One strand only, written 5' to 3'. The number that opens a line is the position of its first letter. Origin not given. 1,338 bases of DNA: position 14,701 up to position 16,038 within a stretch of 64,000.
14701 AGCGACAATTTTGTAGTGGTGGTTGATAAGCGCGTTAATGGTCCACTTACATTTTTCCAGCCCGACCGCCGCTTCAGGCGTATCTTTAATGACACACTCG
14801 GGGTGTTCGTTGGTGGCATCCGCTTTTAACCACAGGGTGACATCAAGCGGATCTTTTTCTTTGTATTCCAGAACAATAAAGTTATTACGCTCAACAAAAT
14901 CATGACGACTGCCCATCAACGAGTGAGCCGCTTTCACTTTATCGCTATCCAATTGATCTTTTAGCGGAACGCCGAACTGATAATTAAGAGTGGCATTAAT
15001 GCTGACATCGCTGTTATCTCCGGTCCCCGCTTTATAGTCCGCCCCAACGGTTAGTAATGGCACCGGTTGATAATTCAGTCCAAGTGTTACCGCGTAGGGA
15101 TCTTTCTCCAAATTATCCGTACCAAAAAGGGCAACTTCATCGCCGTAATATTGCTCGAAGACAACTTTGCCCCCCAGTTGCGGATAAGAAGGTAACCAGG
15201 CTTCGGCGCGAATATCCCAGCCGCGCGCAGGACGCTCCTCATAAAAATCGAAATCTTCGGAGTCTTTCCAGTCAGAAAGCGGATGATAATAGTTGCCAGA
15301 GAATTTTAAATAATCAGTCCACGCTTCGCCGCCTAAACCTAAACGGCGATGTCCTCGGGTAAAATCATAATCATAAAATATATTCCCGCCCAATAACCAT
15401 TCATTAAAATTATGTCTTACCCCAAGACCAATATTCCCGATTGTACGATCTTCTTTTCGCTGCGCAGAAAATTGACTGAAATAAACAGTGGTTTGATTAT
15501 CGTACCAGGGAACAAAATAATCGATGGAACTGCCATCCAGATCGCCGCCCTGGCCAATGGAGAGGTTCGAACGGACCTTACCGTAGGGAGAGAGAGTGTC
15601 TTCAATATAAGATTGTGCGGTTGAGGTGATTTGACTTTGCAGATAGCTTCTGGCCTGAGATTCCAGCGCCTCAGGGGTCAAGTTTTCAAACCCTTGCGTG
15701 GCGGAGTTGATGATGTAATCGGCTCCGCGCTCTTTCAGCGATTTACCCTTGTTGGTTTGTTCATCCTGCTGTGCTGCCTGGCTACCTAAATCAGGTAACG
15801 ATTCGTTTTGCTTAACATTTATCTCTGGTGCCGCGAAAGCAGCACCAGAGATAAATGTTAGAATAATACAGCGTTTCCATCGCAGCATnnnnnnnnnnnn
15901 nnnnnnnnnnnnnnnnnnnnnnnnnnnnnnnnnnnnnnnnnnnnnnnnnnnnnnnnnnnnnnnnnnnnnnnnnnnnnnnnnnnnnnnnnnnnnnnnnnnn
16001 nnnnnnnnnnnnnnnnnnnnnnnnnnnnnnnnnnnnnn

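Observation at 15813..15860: Perfect 19-bp inverted repeat embedded in the signal-peptide codons of the inverse autotransporter gene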

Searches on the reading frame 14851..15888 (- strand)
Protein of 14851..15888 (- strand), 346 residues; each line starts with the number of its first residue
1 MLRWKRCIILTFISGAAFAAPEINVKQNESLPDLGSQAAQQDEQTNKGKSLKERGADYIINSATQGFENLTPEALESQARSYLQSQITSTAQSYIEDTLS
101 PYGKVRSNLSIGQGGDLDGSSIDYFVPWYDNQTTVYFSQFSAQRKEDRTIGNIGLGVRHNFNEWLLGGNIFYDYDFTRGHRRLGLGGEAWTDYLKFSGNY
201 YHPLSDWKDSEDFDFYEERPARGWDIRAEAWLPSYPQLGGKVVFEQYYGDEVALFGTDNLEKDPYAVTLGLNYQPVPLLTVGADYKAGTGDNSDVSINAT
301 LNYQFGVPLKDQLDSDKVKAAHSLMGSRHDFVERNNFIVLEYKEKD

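Call 8: find_homologous_proteins(query=window:14851-15888:-)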
Query seq(346 aa) (346 aa): 200 proteins with E <= 0.001 among 3275 candidates; the best 120 are listed.
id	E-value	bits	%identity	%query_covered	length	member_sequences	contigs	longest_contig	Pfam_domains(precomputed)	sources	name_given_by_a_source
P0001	5.0e-209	712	88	100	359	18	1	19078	PF11924.15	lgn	-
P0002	1.0e-197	675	87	98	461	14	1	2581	PF11924.15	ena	-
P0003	5.1e-194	662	89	92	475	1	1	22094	PF11924.15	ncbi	-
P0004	2.2e-191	654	93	89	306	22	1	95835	PF11924.15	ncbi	ncbi:TPA: inverse autotransporter beta domain-containing protein, partial [Escherichia coli]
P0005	2.0e-181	621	96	81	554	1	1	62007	PF11924.15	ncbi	-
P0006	2.8e-178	611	74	100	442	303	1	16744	PF11924.15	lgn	-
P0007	5.4e-178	610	74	100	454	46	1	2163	PF11924.15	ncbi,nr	ncbi:inverse autotransporter beta domain-containing protein, partial [Salmonella enterica subsp. ent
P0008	1.0e-177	609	74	100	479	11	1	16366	PF11924.15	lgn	-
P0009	1.5e-177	608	74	100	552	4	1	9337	PF11924.15,PF05689.19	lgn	-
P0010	1.3e-175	602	85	89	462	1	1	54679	PF11924.15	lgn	-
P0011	1.6e-175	602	71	100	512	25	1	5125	PF11924.15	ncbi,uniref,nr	ncbi:Putative invasin [Salmonella enterica subsp. enterica serovar Inverness str. R8-3668]|uniref:Pu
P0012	1.4e-174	598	76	96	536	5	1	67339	PF11924.15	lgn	-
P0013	7.1e-173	593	95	77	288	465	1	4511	PF11924.15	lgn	-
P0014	4.9e-168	577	71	100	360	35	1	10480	PF11924.15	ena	-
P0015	3.8e-156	538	87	78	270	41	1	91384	PF11924.15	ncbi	ncbi:TPA: inverse autotransporter beta domain-containing protein, partial [Escherichia coli]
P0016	1.6e-129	450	93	63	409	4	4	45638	PF11924.15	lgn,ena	-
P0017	5.4e-122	425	75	70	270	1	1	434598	PF11924.15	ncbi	-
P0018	1.3e-121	424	91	58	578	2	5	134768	PF11924.15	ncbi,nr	ncbi:intimin-like inverse autotransporter SinH, partial [Escherichia coli]|nr:intimin-like inverse a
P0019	1.2e-117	411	94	55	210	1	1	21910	PF11924.15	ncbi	-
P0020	6.7e-112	392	56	88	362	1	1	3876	PF11924.15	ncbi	-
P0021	1.1e-111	392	93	52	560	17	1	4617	PF11924.15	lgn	-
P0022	3.4e-110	387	92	52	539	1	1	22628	PF11924.15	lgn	-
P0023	1.4e-109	385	81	57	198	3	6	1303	PF11924.15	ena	-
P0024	7.8e-103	362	74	60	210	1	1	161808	PF11924.15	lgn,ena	-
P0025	3.3e-91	324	47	92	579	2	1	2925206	PF11924.15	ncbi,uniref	ncbi:inverse autotransporter beta domain-containing protein [Orbus mooreae]|uniref:inverse autotrans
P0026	4.5e-86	307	45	96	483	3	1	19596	PF11924.15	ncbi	ncbi:inverse autotransporter beta domain-containing protein, partial [Yersinia intermedia]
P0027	2.3e-83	298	50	77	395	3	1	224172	PF11924.15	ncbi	ncbi:inverse autotransporter beta domain-containing protein [Yersinia intermedia]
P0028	1.4e-82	296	44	91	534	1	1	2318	PF11924.15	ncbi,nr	ncbi:inverse autotransporter beta domain-containing protein, partial [Yersinia enterocolitica]|nr:in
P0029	1.6e-82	296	49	81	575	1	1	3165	PF02369.23,PF11924.15,PF18565.8,PF09134.17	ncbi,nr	ncbi:TPA: inverse autotransporter beta domain-containing protein, partial [Enterobacter kobei]|nr:in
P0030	3.2e-82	295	51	78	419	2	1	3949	PF11924.15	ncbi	ncbi:TPA: inverse autotransporter beta domain-containing protein [Yersinia enterocolitica]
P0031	1.3e-81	293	49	78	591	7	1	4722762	PF11924.15,PF09134.17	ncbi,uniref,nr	ncbi:YrIlm family inverse autotransporter adhesin [Yersinia hibernica]|uniref:Invasin n=1 Tax=Yersin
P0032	5.7e-80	287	48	82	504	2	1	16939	PF11924.15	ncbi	ncbi:inverse autotransporter beta domain-containing protein, partial [Enterobacter hormaechei]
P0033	6.4e-80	287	48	82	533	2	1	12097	PF11924.15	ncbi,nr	ncbi:TPA: inverse autotransporter beta domain-containing protein, partial [Enterobacter hormaechei s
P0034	1.7e-79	286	46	88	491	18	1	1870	PF11924.15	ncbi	ncbi:TPA: YrIlm family inverse autotransporter adhesin, partial [Yersinia enterocolitica]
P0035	4.5e-79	284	46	85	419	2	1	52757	PF11924.15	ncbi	ncbi:inverse autotransporter beta domain-containing protein, partial [Cedecea sp. VD23]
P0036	8.4e-79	283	45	88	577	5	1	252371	PF02369.23,PF11924.15,PF09134.17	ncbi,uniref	ncbi:YrIlm family inverse autotransporter adhesin, partial [Yersinia proxima]|uniref:YrIlm family in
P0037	2.3e-78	282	51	69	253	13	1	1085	PF11924.15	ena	-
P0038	4.3e-78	281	47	80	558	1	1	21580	PF02369.23,PF11924.15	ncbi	ncbi:inverse autotransporter beta domain-containing protein, partial [Klebsiella aerogenes]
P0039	5.3e-78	281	67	53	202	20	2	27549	PF11924.15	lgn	-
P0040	8.9e-78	280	48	77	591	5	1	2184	PF11924.15,PF09134.17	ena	-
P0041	1.1e-77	280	47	79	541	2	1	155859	PF11924.15,PF09134.17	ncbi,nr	ncbi:hypothetical protein DPY73_13945, partial [Salmonella enterica subsp. enterica]|nr:hypothetical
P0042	2.0e-77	279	48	77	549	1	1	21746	PF11924.15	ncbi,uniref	ncbi:inverse autotransporter beta domain-containing protein, partial [Aeromonas sp. HMWF016]|uniref:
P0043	5.7e-77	277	45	83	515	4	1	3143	PF01476.27,PF11924.15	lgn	-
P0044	1.0e-76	277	47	75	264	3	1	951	PF11924.15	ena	-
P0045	1.1e-76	276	43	94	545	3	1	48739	PF01476.27,PF11924.15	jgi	-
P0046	2.6e-76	275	48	78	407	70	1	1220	PF11924.15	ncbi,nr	ncbi:TPA: inverse autotransporter beta domain-containing protein, partial [Escherichia coli]|nr:inve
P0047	7.1e-76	274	55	66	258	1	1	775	PF11924.15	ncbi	ncbi:hypothetical protein DU52_08045, partial [Methanosarcina mazei]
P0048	1.6e-75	273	47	77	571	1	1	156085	PF02369.23,PF11924.15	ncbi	ncbi:inverse autotransporter beta domain-containing protein, partial [Aeromonas veronii]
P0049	1.8e-75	273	47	79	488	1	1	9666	PF11924.15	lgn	-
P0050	2.0e-75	272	44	94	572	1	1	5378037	PF11924.15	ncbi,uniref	ncbi:inverse autotransporter beta domain-containing protein [Escherichia coli]|uniref:inverse autotr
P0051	2.6e-75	272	43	94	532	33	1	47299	PF11924.15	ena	-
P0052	3.5e-75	272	43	94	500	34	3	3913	PF11924.15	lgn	-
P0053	4.4e-75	271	43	94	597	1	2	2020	PF02369.23,PF11924.15,PF09134.17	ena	-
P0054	4.5e-75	271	43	94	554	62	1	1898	PF11924.15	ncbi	ncbi:inverse autotransporter beta domain-containing protein, partial [Escherichia coli]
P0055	5.0e-75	271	43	94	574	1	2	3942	PF11924.15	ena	-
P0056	5.3e-75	271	43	94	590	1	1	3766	PF11924.15,PF09134.17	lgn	-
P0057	5.4e-75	271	43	94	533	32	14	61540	PF11924.15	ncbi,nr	ncbi:hypothetical protein CTR29_001718, partial [Escherichia coli]|nr:hypothetical protein [Escheric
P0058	5.4e-75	271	43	94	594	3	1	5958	PF11924.15,PF09134.17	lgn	-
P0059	5.4e-75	271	43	94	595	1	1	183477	PF11924.15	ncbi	-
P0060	5.5e-75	271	48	74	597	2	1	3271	PF21764.4,PF11924.15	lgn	-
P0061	1.1e-74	270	44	86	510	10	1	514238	PF02369.23,PF11924.15,PF09134.17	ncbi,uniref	ncbi:inverse autotransporter beta domain-containing protein, partial [Yersinia massiliensis]|uniref:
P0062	2.0e-74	269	43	94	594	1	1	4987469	PF02369.23,PF11924.15,PF09134.17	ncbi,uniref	ncbi:inverse autotransporter beta domain-containing protein [Escherichia coli]|uniref:inverse autotr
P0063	2.3e-74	269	43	90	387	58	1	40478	PF11924.15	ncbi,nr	ncbi:MAG: inverse autotransporter beta domain-containing protein [Citrobacter freundii]|nr:inverse a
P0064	2.4e-74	269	69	47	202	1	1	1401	PF11924.15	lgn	-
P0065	6.1e-74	267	42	98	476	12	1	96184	PF11924.15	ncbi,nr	ncbi:inverse autotransporter beta domain-containing protein [Edwardsiella tarda]|nr:inverse autotran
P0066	5.9e-73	264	49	75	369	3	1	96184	PF11924.15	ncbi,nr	ncbi:hypothetical protein ET1_02_00880 [Edwardsiella tarda ATCC 15947 = NBRC 105688]|nr:hypothetical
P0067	5.9e-73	264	43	80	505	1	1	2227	PF11924.15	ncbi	ncbi:YrIlm family inverse autotransporter adhesin, partial [Lelliottia amnigena]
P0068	4.9e-72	261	41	91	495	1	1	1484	PF11924.15,PF09134.17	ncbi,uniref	ncbi:inverse autotransporter beta domain-containing protein, partial [Enterobacter kobei]|uniref:inv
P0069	3.5e-71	258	41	93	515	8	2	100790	PF11924.15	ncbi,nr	ncbi:inverse autotransporter IatD, partial [Escherichia coli]|nr:inverse autotransporter beta domain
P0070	4.4e-71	258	43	89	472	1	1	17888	PF11924.15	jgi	jgi:adhesin/invasin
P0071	1.2e-70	257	44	78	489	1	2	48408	PF11924.15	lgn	-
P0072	4.9e-70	255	48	75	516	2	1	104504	PF02369.23,PF11924.15,PF09134.17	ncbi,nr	ncbi:inverse autotransporter beta domain-containing protein [Enterobacter bugandensis]|nr:inverse au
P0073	1.5e-69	253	46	77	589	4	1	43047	PF11924.15,PF09134.17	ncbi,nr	ncbi:inverse autotransporter beta domain-containing protein, partial [Salmonella enterica]|nr:invers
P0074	4.3e-69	252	47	71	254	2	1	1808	PF11924.15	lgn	-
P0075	8.1e-68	247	93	35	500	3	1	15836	PF11924.15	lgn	-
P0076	3.2e-67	245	54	61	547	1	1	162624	PF11924.15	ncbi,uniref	ncbi:inverse autotransporter beta domain-containing protein (plasmid) [Serratia sp. L9]|uniref:inver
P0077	1.4e-66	243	38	99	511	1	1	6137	PF11924.15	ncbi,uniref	ncbi:MAG: inverse autotransporter beta domain-containing protein [Pseudomonas sp.]|uniref:inverse au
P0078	4.7e-66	242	40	92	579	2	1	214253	PF02369.23,PF11924.15,PF09134.17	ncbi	ncbi:TPA: inverse autotransporter beta domain-containing protein [Citrobacter gillenii]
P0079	6.1e-65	238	46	73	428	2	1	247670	PF11924.15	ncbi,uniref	ncbi:MAG: inverse autotransporter beta domain-containing protein [Symbiopectobacterium sp.]|uniref:i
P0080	1.2e-64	237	39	98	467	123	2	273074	PF11924.15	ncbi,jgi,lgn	-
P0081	1.5e-64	237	44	79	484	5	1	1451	PF11924.15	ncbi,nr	ncbi:inverse autotransporter beta domain-containing protein, partial [Salmonella enterica]|nr:invers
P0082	2.5e-64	236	91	34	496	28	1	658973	PF11924.15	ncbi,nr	ncbi:intimin-like inverse autotransporter SinH, partial [Escherichia coli]|nr:intimin-like inverse a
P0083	3.8e-64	235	38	98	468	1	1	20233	PF11924.15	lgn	-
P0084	4.2e-64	235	38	98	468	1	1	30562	PF11924.15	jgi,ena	-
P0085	1.1e-63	234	38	98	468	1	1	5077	PF11924.15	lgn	-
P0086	1.2e-63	234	38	98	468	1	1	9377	PF11924.15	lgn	-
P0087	1.7e-63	233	38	98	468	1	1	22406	PF11924.15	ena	-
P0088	1.9e-63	233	38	98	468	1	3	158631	PF11924.15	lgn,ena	-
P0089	2.1e-63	233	38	98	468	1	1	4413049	PF11924.15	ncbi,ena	-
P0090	2.3e-63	233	42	79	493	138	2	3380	PF11924.15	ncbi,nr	ncbi:inverse autotransporter beta domain-containing protein, partial [Salmonella enterica]|nr:invers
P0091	2.3e-63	233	38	98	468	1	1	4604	PF11924.15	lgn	-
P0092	2.4e-63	233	38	98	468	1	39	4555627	PF11924.15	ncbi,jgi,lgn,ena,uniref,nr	ncbi:YchO/YchP family invasin [Lelliottia amnigena]|jgi:hypothetical protein|uniref:YchO/YchP family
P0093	2.4e-63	233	38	98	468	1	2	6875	PF11924.15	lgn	-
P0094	2.4e-63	233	38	98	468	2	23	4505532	PF11924.15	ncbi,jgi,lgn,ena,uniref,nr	ncbi:protein YchO [Lelliottia amnigena]|uniref:YchO/YchP family invasin n=1 Tax=Lelliottia TaxID=133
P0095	2.4e-63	233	38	98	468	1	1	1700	PF11924.15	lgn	-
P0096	2.5e-63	233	38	98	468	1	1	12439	PF11924.15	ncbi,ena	-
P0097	2.5e-63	233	38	98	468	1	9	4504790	PF11924.15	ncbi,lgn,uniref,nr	ncbi:YchO/YchP family invasin [Lelliottia amnigena]|uniref:YchO/YchP family invasin n=1 Tax=Lelliott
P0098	2.8e-63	232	38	97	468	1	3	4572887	PF11924.15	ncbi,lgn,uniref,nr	ncbi:YchO/YchP family invasin [Lelliottia amnigena]|uniref:YchO/YchP family invasin n=1 Tax=Lelliott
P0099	2.9e-63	232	38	98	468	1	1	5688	PF11924.15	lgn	-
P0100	3.2e-63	232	38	98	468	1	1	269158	PF11924.15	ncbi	ncbi:YchO/YchP family invasin [Lelliottia amnigena]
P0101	3.3e-63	232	38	97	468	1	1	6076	PF11924.15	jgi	-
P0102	3.5e-63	232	40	98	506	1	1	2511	PF11924.15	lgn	-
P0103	3.6e-63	232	38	98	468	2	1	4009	PF11924.15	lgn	-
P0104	3.9e-63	232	38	98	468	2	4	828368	PF11924.15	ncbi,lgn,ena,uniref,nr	ncbi:YchO/YchP family invasin [Lelliottia amnigena]|uniref:YchO/YchP family invasin n=1 Tax=Lelliott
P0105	5.4e-63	231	37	98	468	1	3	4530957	PF11924.15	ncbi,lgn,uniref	ncbi:YchO/YchP family invasin [Lelliottia amnigena]|uniref:YchO/YchP family invasin n=1 Tax=Lelliott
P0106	5.6e-63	231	38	98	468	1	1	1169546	PF11924.15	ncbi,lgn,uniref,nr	ncbi:YchO/YchP family invasin [Lelliottia amnigena]|uniref:YchO/YchP family invasin n=1 Tax=Lelliott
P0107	6.0e-63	231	38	98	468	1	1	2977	PF11924.15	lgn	-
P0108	6.5e-63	231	37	98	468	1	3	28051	PF11924.15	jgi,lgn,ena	-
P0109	6.7e-63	231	37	98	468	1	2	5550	PF11924.15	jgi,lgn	-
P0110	7.4e-63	231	37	99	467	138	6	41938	PF11924.15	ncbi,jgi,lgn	-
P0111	8.0e-63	231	38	97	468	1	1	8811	PF11924.15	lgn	-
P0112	8.7e-63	231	37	100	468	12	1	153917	PF11924.15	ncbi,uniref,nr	ncbi:YchO/YchP family invasin [Lelliottia amnigena]|uniref:YchO/YchP family invasin n=1 Tax=Lelliott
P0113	1.7e-62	230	36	98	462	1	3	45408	PF11924.15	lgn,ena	-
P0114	2.6e-62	229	37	98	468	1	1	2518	PF11924.15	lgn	-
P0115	1.1e-61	227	54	54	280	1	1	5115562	PF11924.15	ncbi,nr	ncbi:hypothetical protein FG183_03040 [Serratia marcescens subsp. marcescens ATCC 13880]|nr:hypothet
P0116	1.6e-61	227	37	98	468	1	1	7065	PF11924.15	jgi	jgi:hypothetical protein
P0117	2.0e-61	226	54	56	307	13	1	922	PF11924.15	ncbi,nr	ncbi:inverse autotransporter beta domain-containing protein, partial [Escherichia coli]|nr:inverse a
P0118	2.1e-61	226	54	56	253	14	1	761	PF11924.15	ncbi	ncbi:inverse autotransporter beta domain-containing protein, partial [Escherichia coli]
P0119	2.5e-61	226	39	92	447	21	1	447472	PF11924.15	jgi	-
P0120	3.2e-61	226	41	76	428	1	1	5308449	PF11924.15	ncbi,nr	ncbi:hypothetical protein CEQ31_000845 [Serratia odorifera]|nr:hypothetical protein CEQ31_000845 [Se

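Call 12: find_related_loci(query=A1, collection=genome_contigs, flank=4000)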
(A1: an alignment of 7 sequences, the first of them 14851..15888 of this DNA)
Query A1 (346 aa) in genome_contigs; peptide patterns used: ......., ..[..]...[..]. (x = any residue, [..] = any of these).
139 stretches matched a pattern; 52 encode a relative of the query (tblastn E <= 1e-3); 51 distinct loci.
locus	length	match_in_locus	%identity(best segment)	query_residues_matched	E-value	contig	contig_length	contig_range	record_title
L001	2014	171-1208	99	1-346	0e+0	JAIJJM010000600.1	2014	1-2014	MAG: Collinsella sp. isolate Map_57_008 contig_100_6809, whole genome shotgun sequence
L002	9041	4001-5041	88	1-346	0e+0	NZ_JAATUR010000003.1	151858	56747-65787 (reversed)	Escherichia coli strain SCPM-O-B-8794 3length=151858, whole genome shotgun sequence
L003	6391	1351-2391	88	1-346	0e+0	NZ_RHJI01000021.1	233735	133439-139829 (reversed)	Escherichia sp. E1V33 1V33_21_consensus, whole genome shotgun sequence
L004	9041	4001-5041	88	1-346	0e+0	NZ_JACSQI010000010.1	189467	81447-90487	Escherichia whittamii strain Sa2BVA5 NODE_10_length_189467_cov_8.267575, whole genome shotgun sequence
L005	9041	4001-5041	86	1-346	0e+0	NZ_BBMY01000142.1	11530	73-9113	Escherichia albertii NBRC 107761 = DSM 17582 strain NBRC 107761, whole genome shotgun sequence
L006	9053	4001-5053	79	1-346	0e+0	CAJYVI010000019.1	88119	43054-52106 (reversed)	MAG: uncultured Pseudocitrobacter sp. isolate SP260_1_metabat2_genome_mining.39 genome assembly, contig: k127_110460, wh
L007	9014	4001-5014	81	14-346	0e+0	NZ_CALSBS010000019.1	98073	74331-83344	Pseudocitrobacter vendiensis strain CPO20170097T, whole genome shotgun sequence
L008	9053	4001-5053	74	1-346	0e+0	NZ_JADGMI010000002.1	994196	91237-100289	Superficieibacter sp. 1612_C1 1612_C1_2, whole genome shotgun sequence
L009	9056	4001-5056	74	1-346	0e+0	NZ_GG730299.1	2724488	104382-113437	Citrobacter youngae ATCC 29220 Scfld0, whole genome shotgun sequence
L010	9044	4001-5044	74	4-346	0e+0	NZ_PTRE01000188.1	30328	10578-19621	Escherichia sp. MOD1-EC7003 MOD1-EC7003_189_length_30328_cov_114, whole genome shotgun sequence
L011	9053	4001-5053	74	7-346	0e+0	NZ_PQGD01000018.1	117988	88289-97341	Superficieibacter electus strain BP-1 NODE_18_length_117988_cov_32.0738, whole genome shotgun sequence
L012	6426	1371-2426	71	1-346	1e-177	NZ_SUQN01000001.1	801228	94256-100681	Citrobacter gillenii strain UMG736 UMG736_1, whole genome shotgun sequence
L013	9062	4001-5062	72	1-346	7e-177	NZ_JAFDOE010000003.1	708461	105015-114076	Citrobacter sp. FP75 contig3, whole genome shotgun sequence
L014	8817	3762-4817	71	1-346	3e-176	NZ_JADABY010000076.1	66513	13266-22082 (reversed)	Citrobacter sp. Res13-Sevr-PEB04-36 seq_tig76, whole genome shotgun sequence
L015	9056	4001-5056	68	4-346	9e-167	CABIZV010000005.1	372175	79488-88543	Enterobacteriaceae bacterium isolate MGYG-HGUT-00110 genome assembly, contig: .20298_3_19.5, whole genome shotgun sequen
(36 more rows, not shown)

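Call 27: find_encoding_contigs(protein=P0006, flank=1500, max_places=1)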
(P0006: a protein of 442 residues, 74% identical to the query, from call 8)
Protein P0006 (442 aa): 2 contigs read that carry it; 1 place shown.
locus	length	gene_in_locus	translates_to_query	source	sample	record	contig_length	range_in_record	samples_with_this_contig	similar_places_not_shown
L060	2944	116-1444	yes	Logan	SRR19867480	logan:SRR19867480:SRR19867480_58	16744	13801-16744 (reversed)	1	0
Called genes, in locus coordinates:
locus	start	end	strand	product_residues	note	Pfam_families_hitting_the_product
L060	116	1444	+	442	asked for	PF11924:IAT_beta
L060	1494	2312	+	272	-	-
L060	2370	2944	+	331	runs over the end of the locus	-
